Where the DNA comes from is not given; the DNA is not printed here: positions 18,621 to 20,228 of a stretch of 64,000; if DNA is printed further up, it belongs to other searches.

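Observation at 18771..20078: Complete copy of the RiPP leader fused in frame to an enzyme-sized terpene-cyclase/prenyltransferase-repeat domain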

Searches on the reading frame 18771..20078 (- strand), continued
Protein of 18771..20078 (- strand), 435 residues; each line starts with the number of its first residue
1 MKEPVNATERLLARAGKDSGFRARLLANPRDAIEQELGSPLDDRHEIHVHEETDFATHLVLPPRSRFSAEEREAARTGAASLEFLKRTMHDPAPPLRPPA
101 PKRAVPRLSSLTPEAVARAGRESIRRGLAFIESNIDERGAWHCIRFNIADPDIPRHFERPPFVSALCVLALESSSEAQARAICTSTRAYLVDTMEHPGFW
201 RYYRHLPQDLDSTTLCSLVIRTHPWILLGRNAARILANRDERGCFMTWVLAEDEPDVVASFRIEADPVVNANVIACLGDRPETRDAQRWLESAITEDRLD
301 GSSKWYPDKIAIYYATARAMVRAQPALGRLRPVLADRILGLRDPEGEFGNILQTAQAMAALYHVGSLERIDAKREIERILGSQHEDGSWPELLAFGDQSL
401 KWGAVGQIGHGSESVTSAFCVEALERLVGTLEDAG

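Call 39: search_protein_families(library=ncbifam, proteins=[L002:11383-13779:+, L002:13776-16130:+], max_evalue=0.001)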
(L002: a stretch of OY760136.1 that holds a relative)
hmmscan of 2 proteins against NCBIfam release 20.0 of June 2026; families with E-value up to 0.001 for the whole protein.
L002:11383-13779:+ (798 aa): 3 families
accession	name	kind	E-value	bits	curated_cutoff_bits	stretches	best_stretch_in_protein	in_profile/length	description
NF010706.0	PRK14108.1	equivalog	1.3e-17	62.8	724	1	476-571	635-730/986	bifunctional [glutamine synthetase] adenylyltransferase/[glutamine synthetase]-adenylyl-L-tyrosine phosphorylase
NF008292.0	PRK11072.1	equivalog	2.9e-05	22.3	487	0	462-572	597-712/946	bifunctional [glutamate--ammonia ligase]-adenylyl-L-tyrosine phosphorylase/[glutamate--ammonia-ligase] adenylyltransferase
NF010707.0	PRK14109.1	equivalog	0.00072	17.7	625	0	474-576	656-758/1010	bifunctional [glutamine synthetase] adenylyltransferase/[glutamine synthetase]-adenylyl-L-tyrosine phosphorylase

L002:13776-16130:+ (784 aa): 5 families
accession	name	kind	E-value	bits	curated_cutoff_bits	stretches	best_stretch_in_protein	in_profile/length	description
TIGR03604.1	TOMM_cyclo_SagD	subfamily_domain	8.2e-81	271.8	219.25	1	411-781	1-373/377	thiazole/oxazole-forming peptide maturase, SagD family component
TIGR03266.1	methan_mark_1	equivalog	2.2e-41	142.1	365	1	409-749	55-365/376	YcaO-related McrA-glycine thioamidation protein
TIGR03882.1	cyclo_dehyd_2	equivalog_domain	4.1e-40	137.7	36.9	1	200-368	1-164/164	TOMM precursor leader peptide-binding protein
TIGR00702.1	TIGR00702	domain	1.4e-29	103.3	75.65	1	408-747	50-365/377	YcaO-type kinase domain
NF040716.1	YcaO_for_S12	equivalog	6.6e-05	21.5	700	0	409-557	55-201/571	30S ribosomal protein S12 methylthiotransferase accessory factor YcaO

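Call 44: predict_structure(alignment_id=A1)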
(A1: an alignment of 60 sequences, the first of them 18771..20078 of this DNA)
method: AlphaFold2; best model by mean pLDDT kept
length: 435 residues; sequences in the alignment: 60
mean_pLDDT: 87.2   pTM: 0.80
mean pLDDT of the five models: 87.2, 86.7, 85.5, 85.2, 85.2
residues with pLDDT >= 90: 289; 70-90: 74; 50-70: 45; < 50: 27
segments of 3 or more residues with pLDDT < 50: 1-4, 55-58, 60-65, 76-80, 401-405
pLDDT, mean of each block of 10 residues (from residue 1): 57 87 90 88 70 51 51 53 58 87 77 96 99 96 90 88 98 98 98 96 88 98 96 96 93 58 84 98 98 96 91 98 98 98 95 98 98 96 97 84 63 98 98 93
secondary structure, 60 per line:
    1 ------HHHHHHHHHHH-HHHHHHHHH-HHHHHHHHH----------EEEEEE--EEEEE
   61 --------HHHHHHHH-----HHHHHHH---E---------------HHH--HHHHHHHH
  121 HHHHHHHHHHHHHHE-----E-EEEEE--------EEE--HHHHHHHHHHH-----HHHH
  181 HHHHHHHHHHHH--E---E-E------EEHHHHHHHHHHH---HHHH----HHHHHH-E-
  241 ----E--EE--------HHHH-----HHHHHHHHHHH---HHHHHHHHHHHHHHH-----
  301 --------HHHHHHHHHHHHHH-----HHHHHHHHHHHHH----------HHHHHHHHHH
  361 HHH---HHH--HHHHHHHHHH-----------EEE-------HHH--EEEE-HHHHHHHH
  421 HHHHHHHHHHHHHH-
elements in order: H7-17 H19-27 H29-37 E48-53 E56-60 H69-76 H82-88 H113-134 E143-147 E156-158 H161-171 H177-192 H210-220 H224-227 H232-237 H258-261 H267-277 H281-295 H309-322 H328-340 H351-363 H372-381 E393-395 E408-411 H413-434

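Call 47: fold_search(model_id=the predicted structure, library=pdb)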
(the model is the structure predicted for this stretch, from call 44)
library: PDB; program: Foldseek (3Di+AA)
matches with E <= 10: 370; with E <= 0.001: 38
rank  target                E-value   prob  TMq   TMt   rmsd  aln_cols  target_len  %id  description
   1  9m7d_B                1.6e-11  1.00  0.58  0.50  19.9       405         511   16  Crystal structure of AsDMS D333N mutant (released 2025-09-10)
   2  9m7e_B                4.2e-11  1.00  0.57  0.50   3.7       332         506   18  Crystal structure of AsDMS D333N mutant in complex with drimenyl phosphate (released 2025-09-10)
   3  9m7f_A                4.3e-11  1.00  0.59  0.51  19.7       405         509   16  Crystal structure of AsDMS D333N mutant in complex with farnesyl pyrophosphate (released 2025-09-10)
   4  9m7f_B                4.6e-11  1.00  0.59  0.49  19.5       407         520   16  Crystal structure of AsDMS D333N mutant in complex with farnesyl pyrophosphate (released 2025-09-10)
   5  9mhs_A                5.2e-11  1.00  0.58  0.53   3.6       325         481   18  Drimenol synthase (released 2025-07-16)
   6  9m7d_A                9.5e-11  1.00  0.57  0.49   3.6       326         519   17  Crystal structure of AsDMS D333N mutant (released 2025-09-10)
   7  9m7e_A                1.6e-10  1.00  0.59  0.50   3.7       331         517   18  Crystal structure of AsDMS D333N mutant in complex with drimenyl phosphate (released 2025-09-10)
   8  9mhs_B                1.8e-10  1.00  0.58  0.51   3.4       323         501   18  Drimenol synthase (released 2025-07-16)
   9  9mlo_B                1.8e-10  1.00  0.57  0.51   3.7       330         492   18  Drimenol Synthase - Farnesyl Thiol Complex (released 2025-07-16)
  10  9mlo_A                2.4e-10  1.00  0.56  0.50   4.6       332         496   18  Drimenol Synthase - Farnesyl Thiol Complex (released 2025-07-16)
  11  6sbd                  1.0e-08  1.00  0.56  0.69   5.0       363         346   16  Structure of type II terpene cyclase MstE_D109A from Scytonema in complex with merosterolic acid A (product) (released 2020-07-15)
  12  6sbc                  1.2e-08  1.00  0.56  0.67   4.9       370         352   17  Structure of type II terpene cyclase MstE from Scytonema in complex with farnesyl dihydroxybenzoate (released 2020-07-15)
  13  8pak_A                1.2e-08  1.00  0.53  0.64   5.7       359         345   19  Crystal Structure of a Squalene-Hopene Cyclase from Cystobacter fuscus (released 2024-06-26)
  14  6sbg                  1.6e-08  1.00  0.54  0.66   5.4       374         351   18  Structure of type II terpene cyclase MstE_R337A from Scytonema in complex with geranylgeranyl dihydroxybenzoate (substra (released 2020-07-15)
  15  6sbf                  2.1e-08  1.00  0.56  0.69   4.8       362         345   18  Structure of type II terpene cyclase MstE_Y157F from Scytonema (apo) (released 2020-07-15)
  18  8pak_B                3.7e-08  1.00  0.53  0.64   5.7       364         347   18  Crystal Structure of a Squalene-Hopene Cyclase from Cystobacter fuscus (released 2024-06-26)
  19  8paj_A                4.9e-08  1.00  0.51  0.62   5.9       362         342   23  Crystal Structure of a Squalene-Hopene cyclase from Archangium gephyra (released 2024-06-26)
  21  8paj_B                6.5e-08  1.00  0.52  0.64   5.5       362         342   23  Crystal Structure of a Squalene-Hopene cyclase from Archangium gephyra (released 2024-06-26)
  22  6ij1                  8.1e-08  1.00  0.53  0.67   4.8       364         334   17  Crystal structure of a protein from Actinoplanes (released 2019-09-11)
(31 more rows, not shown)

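Call 48: search_solved_structures(query=A1, max_evalue=1, show_alignments=4)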
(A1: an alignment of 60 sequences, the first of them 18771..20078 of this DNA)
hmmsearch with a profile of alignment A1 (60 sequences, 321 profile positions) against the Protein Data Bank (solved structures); distinct sequences matched with E-value up to 1: 49.
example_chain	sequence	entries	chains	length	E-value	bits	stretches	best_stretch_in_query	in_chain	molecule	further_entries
9mhs_B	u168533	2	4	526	3.3e-29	105.3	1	21-314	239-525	Drimenol Synthase | Haloacid dehalogenase superfamily, subfamily IA, variant 3 with third motif having DD or E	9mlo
9m7d_A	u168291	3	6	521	1e-27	100.4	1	21-314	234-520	Haloacid dehalogenase superfamily, subfamily IA, variant 3 with third motif having DD or E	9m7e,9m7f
3sqc_A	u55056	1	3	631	1.8e-25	93.1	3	239-290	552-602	SQUALENE--HOPENE CYCLASE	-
2sqc_A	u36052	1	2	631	1.9e-25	93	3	239-290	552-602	SQUALENE-HOPENE CYCLASE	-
1gsz_A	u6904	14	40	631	2.3e-24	89.4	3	239-290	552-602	SQUALENE--HOPENE CYCLASE | SQUALENE-HOPENE CYCLASE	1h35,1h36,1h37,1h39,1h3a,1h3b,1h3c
8paj_A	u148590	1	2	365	6.2e-19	71.6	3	4-147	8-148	Squalene-hopene/tetraprenyl-beta-curcumene cyclase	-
22ty_A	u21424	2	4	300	4.9e-18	68.6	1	81-317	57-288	AstC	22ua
8pak_A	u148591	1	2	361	6.1e-18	68.3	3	6-148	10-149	Squalene--hopene cyclase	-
22tz_A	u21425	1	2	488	3.9e-17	65.7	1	82-314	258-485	AstC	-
7xq4_A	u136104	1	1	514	1.9e-15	60.1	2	235-311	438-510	SQHop_cyclase_C domain-containing protein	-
6ij1_A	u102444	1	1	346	3e-14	56.2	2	9-148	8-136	Prenylcyclase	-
8zg0_A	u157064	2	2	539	5.2e-14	55.4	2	235-315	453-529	Squalene cyclase C-terminal domain-containing protein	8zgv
8zg1_A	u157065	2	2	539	5.4e-14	55.4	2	235-315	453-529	Squalene cyclase C-terminal domain-containing protein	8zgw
7xr7_A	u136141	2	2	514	5.5e-14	55.3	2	235-311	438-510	SQHop_cyclase_C domain-containing protein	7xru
7xqz_A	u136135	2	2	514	1.6e-13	53.8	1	235-311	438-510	SQHop_cyclase_C domain-containing protein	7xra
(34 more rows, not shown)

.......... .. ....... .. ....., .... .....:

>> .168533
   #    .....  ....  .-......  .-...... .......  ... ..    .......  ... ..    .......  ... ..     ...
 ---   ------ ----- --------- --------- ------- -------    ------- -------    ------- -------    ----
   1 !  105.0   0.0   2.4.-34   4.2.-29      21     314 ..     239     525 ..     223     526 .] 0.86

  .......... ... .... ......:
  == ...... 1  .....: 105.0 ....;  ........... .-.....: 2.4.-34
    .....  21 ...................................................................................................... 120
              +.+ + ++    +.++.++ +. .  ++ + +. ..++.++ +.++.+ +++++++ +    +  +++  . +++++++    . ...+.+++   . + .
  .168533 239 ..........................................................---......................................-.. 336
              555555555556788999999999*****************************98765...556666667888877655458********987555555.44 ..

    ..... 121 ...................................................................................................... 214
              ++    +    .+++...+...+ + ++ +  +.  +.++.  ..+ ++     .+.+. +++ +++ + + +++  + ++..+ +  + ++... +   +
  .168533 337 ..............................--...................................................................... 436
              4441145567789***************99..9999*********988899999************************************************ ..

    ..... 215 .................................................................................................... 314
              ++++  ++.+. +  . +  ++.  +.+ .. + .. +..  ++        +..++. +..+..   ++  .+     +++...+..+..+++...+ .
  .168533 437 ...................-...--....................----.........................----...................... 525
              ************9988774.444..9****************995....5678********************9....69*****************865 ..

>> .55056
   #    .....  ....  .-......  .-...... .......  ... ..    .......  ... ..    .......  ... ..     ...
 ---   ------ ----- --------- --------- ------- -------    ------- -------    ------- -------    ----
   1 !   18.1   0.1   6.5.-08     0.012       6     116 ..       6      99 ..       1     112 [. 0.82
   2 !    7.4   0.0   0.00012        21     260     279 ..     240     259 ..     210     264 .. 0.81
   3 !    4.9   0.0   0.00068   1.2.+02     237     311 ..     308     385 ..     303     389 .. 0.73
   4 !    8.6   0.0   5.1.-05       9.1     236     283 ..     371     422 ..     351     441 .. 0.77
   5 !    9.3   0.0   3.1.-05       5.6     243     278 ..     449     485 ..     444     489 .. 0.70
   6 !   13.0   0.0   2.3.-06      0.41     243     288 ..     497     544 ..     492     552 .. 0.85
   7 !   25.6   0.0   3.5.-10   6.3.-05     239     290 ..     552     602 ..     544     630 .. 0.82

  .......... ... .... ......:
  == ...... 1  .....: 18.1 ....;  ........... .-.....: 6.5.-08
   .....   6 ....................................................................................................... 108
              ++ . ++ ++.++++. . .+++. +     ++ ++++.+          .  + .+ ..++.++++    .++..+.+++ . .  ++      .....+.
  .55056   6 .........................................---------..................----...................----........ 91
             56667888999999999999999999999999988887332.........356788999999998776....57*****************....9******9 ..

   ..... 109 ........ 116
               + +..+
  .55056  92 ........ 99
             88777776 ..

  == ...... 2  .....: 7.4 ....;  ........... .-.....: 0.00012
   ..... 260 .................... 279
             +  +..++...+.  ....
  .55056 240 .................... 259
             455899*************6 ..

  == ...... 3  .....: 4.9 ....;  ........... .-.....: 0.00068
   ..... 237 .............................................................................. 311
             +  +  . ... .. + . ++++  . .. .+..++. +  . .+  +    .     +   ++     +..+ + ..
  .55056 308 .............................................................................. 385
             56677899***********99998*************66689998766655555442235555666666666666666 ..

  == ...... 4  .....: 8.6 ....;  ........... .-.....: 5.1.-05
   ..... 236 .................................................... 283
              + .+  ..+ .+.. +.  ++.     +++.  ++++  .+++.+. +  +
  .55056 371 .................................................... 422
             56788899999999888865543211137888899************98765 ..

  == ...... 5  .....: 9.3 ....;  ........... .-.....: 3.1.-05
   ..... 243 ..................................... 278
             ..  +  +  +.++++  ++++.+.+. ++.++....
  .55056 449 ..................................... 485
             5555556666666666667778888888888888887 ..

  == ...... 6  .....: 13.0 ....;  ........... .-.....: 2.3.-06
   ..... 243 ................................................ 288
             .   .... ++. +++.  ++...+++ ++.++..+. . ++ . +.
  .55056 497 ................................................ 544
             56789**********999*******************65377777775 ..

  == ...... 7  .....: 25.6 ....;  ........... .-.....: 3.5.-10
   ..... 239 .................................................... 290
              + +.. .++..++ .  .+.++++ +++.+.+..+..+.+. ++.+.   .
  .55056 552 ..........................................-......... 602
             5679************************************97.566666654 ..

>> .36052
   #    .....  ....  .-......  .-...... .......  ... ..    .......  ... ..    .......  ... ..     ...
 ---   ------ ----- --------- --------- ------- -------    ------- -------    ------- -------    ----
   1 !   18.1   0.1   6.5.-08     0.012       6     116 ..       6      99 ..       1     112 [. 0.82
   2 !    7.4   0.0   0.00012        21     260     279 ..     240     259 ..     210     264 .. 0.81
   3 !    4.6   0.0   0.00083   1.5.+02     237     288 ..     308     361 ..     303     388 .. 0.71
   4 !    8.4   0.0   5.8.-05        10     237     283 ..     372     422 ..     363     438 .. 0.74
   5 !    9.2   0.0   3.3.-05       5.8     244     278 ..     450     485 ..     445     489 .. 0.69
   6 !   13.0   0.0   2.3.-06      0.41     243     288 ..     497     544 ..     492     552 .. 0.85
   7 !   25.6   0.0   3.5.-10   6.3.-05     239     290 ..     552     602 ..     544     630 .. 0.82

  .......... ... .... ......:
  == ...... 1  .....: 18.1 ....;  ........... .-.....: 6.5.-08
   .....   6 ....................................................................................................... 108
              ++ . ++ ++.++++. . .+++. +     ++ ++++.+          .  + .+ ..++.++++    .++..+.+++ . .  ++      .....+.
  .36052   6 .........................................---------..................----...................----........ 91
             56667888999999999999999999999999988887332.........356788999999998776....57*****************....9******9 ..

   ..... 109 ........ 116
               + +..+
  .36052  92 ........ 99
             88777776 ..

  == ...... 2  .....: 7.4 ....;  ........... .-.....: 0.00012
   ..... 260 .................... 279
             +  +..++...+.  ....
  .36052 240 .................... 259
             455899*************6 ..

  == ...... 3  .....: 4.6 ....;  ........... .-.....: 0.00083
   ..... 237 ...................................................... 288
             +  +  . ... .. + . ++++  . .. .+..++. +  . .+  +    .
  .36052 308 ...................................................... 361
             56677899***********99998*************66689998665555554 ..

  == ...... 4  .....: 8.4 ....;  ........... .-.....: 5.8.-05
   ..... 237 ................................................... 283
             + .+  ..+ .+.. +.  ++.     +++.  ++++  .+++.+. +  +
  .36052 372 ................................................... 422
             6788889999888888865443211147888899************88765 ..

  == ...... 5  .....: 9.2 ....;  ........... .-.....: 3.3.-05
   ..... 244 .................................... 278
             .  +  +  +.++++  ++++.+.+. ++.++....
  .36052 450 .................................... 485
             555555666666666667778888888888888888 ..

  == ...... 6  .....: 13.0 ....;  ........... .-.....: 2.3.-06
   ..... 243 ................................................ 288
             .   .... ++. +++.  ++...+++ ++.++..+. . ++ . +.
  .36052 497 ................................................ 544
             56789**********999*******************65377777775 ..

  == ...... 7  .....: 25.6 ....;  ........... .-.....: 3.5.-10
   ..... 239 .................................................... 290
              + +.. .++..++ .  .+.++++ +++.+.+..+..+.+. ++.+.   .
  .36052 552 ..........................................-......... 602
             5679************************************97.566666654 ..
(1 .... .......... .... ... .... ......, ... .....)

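Call 66: find_encoding_contigs(protein=P0122, flank=10000, max_places=3)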
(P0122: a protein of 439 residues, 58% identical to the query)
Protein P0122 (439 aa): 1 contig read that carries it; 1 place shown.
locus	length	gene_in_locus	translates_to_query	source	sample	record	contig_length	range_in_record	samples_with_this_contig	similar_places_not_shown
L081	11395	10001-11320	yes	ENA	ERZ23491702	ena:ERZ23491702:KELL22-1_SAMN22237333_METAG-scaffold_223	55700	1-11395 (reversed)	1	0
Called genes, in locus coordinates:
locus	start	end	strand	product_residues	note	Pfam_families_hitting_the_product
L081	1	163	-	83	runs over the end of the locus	PF02979:NHase_alpha (weak)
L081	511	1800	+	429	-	PF04820:Trp_halogenase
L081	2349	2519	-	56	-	-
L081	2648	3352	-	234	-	-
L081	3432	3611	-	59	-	-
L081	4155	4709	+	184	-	-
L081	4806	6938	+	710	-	PF03412:Peptidase_C39, PF00664:ABC_membrane, PF00005:ABC_tran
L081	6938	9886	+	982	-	PF00005:ABC_tran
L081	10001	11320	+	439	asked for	-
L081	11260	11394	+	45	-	?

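Call 67: find_encoding_contigs(protein=P0134, flank=10000, max_places=3)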
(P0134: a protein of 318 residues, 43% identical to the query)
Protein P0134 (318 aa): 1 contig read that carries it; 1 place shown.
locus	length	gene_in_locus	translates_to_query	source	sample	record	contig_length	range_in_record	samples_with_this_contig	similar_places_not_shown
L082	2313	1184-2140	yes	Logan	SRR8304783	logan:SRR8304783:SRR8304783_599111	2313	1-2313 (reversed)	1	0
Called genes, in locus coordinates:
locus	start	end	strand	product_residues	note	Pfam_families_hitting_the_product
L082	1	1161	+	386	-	?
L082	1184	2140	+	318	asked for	-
